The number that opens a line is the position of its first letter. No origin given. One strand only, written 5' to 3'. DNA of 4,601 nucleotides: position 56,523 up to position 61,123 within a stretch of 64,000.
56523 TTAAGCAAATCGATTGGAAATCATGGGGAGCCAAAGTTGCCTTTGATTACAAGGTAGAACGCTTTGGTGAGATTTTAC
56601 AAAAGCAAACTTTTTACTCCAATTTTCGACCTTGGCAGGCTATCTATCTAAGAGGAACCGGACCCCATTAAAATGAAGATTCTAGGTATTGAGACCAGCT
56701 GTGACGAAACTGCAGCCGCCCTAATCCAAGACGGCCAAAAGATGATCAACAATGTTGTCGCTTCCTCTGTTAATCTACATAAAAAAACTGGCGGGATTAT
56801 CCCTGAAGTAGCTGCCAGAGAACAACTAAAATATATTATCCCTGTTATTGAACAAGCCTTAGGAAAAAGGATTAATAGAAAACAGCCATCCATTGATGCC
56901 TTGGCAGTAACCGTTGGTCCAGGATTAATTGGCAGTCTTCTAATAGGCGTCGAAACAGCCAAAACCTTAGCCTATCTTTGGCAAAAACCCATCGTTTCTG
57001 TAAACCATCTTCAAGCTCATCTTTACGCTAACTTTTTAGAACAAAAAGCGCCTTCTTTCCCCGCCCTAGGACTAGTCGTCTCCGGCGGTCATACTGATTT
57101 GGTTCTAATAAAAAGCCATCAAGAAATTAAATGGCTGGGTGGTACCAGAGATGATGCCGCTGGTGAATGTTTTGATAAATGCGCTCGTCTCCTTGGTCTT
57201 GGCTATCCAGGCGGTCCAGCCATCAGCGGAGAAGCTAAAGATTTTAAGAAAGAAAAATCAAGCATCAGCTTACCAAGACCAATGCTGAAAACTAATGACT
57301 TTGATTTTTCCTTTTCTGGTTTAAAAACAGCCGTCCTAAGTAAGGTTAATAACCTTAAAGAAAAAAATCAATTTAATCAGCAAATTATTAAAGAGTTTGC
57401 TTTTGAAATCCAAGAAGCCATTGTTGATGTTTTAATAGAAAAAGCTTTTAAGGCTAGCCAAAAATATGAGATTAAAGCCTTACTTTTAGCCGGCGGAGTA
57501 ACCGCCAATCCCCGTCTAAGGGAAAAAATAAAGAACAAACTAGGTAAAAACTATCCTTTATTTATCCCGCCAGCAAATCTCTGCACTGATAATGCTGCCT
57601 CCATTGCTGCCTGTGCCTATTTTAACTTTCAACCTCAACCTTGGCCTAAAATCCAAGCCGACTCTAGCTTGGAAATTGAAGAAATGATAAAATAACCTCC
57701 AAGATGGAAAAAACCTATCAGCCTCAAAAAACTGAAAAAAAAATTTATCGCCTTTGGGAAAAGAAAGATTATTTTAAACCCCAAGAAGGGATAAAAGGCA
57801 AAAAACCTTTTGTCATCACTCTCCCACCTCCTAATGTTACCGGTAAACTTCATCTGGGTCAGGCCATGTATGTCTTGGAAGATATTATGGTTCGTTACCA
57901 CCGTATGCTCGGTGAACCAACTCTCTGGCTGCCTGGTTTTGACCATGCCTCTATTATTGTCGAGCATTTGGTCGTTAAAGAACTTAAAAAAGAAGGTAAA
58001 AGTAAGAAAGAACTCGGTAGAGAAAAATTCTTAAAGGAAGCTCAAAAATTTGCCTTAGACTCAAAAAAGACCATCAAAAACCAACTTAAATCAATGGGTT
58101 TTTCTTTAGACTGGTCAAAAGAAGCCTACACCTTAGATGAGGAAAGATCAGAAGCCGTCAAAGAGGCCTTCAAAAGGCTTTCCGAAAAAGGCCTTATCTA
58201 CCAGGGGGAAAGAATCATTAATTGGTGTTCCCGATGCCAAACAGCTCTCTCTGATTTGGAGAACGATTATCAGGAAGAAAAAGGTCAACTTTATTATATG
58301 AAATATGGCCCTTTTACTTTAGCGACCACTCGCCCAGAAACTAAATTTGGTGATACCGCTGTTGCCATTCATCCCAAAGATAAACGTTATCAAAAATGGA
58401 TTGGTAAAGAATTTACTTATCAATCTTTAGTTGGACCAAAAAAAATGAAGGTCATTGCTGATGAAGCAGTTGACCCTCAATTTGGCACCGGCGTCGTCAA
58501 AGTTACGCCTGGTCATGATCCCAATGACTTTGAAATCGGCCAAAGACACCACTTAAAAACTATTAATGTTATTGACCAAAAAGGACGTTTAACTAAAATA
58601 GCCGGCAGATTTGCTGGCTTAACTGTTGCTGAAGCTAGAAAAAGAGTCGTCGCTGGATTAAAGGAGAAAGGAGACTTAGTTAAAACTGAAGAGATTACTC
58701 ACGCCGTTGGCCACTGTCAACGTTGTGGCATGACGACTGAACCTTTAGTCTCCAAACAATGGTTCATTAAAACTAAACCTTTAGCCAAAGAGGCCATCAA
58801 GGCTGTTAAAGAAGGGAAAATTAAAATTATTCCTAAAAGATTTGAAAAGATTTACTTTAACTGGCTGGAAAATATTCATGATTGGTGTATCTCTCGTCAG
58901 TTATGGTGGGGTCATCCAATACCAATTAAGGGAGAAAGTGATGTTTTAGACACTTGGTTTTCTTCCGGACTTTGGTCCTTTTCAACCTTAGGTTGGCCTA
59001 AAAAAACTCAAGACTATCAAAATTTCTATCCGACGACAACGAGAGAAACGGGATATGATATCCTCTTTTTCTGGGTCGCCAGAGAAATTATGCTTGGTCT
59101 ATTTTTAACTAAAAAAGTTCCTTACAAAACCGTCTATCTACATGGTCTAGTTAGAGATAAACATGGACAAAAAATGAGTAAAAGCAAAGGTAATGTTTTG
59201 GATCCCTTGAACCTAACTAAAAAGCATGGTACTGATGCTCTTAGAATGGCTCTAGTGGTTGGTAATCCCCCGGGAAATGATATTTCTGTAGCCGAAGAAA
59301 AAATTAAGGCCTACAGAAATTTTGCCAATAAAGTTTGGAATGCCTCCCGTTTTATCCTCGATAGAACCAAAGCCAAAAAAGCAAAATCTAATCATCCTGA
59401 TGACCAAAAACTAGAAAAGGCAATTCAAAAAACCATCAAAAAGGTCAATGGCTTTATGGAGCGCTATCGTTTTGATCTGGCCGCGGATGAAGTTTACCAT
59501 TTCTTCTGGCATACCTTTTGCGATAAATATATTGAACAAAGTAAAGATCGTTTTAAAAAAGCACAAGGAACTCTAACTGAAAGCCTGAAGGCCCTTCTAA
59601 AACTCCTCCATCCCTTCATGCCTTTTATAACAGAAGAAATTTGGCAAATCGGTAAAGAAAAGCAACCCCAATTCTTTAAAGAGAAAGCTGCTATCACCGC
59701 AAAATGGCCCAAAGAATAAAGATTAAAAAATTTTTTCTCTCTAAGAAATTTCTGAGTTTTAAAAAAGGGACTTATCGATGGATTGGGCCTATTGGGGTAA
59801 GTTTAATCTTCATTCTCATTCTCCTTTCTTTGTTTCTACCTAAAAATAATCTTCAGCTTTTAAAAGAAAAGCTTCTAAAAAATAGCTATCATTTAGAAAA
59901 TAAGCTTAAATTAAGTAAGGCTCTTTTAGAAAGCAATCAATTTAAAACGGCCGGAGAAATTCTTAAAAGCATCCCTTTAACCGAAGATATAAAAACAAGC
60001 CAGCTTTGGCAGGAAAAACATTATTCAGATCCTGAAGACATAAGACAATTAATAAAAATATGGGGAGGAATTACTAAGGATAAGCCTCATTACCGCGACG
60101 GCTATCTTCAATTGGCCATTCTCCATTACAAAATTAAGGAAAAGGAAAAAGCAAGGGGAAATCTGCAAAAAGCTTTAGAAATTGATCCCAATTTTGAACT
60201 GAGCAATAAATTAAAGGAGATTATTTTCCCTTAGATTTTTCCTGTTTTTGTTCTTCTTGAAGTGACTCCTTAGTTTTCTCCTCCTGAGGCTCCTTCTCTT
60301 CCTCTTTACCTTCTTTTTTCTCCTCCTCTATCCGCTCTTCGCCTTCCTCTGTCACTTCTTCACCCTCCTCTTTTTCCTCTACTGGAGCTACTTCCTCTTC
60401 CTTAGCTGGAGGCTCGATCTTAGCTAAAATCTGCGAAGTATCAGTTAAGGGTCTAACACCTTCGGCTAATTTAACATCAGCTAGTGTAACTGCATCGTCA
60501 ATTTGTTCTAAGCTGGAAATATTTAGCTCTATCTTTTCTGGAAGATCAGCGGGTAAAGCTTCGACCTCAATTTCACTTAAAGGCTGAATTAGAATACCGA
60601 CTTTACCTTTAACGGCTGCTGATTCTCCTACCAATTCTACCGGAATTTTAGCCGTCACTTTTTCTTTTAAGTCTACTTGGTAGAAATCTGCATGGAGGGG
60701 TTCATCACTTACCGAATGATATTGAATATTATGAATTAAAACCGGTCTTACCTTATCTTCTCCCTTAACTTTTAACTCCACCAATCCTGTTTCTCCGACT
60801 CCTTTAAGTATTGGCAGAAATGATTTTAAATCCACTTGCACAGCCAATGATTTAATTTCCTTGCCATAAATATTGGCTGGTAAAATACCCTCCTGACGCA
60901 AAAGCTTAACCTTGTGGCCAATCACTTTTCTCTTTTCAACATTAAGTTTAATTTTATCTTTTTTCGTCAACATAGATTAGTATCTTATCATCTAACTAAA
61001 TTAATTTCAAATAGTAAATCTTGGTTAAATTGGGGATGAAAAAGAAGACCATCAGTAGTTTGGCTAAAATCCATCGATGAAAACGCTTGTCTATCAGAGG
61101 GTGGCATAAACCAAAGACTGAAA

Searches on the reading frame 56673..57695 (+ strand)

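Call 12: search_protein_families(library=pfam, proteins=[window:56673-57695:+], max_evalue=0.001)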
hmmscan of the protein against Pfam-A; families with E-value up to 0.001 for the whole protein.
window:56673-57695:+ (340 aa): 3 families
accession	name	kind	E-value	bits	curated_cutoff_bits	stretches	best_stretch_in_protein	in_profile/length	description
PF00814.31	TsaD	-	1.5e-83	281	24.8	1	24-312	2-263/264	tRNA N6-adenosine threonylcarbamoyltransferase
PF22521.2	HypF_C_2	-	2e-06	28.2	27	1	164-299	97-227/241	Carbamoyltransferase, Kae1-like Domain, second subdomain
PF02543.21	Carbam_trans_N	-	0.00042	20.3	24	0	218-302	248-335/346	Carbamoyltransferase N-terminus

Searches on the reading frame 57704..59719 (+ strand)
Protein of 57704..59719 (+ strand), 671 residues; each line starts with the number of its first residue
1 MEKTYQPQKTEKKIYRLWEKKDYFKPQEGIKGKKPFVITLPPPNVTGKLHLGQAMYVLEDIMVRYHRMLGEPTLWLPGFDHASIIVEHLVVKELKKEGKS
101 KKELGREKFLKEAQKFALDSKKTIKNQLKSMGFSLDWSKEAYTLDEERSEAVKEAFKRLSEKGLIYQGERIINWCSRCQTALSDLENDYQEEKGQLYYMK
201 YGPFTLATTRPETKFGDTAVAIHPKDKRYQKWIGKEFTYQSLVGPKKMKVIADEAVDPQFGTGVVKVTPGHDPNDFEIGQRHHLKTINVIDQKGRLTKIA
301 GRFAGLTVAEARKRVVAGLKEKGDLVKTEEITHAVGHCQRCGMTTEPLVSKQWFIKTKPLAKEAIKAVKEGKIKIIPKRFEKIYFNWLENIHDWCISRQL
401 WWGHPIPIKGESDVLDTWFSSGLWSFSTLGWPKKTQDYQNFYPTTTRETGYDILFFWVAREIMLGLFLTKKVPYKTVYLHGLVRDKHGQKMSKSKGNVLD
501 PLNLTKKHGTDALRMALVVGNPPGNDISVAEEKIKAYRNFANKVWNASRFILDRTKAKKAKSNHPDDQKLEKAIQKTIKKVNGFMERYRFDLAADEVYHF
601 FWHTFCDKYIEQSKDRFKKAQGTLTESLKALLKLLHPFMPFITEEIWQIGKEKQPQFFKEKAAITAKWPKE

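Call 12: search_protein_families(library=pfam, proteins=[window:57704-59719:+], max_evalue=0.001)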
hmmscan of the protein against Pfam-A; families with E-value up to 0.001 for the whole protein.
window:57704-59719:+ (671 aa): 5 families
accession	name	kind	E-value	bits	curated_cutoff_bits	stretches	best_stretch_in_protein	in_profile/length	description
PF00133.28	tRNA-synt_1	-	1.7e-130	436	22.7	2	13-408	1-245/414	tRNA synthetases class I (I, L, M and V)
PF08264.19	Anticodon_1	-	2.9e-32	112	25.1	1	567-670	1-106/148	Anticodon-binding domain of tRNA ligase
PF09334.17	tRNA-synt_1g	-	1.4e-28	100.2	20.1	2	322-539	155-376/391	tRNA synthetases class I (M)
PF13603.12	tRNA-synt_1_2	-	3.5e-05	23.8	25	0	246-297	96-147/185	Leucyl-tRNA synthetase, editing domain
PF01921.24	tRNA-synt_1f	-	0.00067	19.1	27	0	468-536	262-327/360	tRNA synthetases class I (K)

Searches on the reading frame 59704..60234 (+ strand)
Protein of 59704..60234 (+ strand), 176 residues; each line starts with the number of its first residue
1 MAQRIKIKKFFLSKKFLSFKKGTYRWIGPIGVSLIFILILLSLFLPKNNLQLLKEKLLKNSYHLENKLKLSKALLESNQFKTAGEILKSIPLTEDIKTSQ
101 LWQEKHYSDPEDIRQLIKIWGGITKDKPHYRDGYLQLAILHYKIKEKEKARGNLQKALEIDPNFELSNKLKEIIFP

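Call 12: search_protein_families(library=pfam, proteins=[window:59704-60234:+], max_evalue=0.001)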
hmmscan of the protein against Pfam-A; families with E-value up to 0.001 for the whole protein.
window:59704-60234:+ (176 aa): 4 families
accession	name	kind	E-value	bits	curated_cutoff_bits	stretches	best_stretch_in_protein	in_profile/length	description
PF14559.12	TPR_19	-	1.6e-07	32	25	0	50-93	11-54/68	Tetratricopeptide repeat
PF07719.23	TPR_2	-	1.8e-05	24.9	27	1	133-163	3-33/34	Tetratricopeptide repeat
PF00515.34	TPR_1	-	2.2e-05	24.5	27.8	1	133-164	3-34/34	Tetratricopeptide repeat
PF14853.12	Fis1_TPR_C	-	0.0002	21.9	25.3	1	135-174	5-44/53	Fis1 C-terminal tetratricopeptide repeat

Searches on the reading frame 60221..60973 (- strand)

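Call 12: search_protein_families(library=pfam, proteins=[window:60221-60973:-], max_evalue=0.001)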
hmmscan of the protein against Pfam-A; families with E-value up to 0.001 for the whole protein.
window:60221-60973:- (250 aa): 2 families
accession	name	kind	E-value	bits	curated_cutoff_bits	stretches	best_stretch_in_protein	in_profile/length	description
PF14693.11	Ribosomal_TL5_C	-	8.9e-22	77.7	27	1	105-189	1-83/84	Ribosomal protein TL5, C-terminal domain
PF01386.24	Ribosomal_L25p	-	6.5e-19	68.6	23.6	1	10-97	1-82/82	Ribosomal L25p family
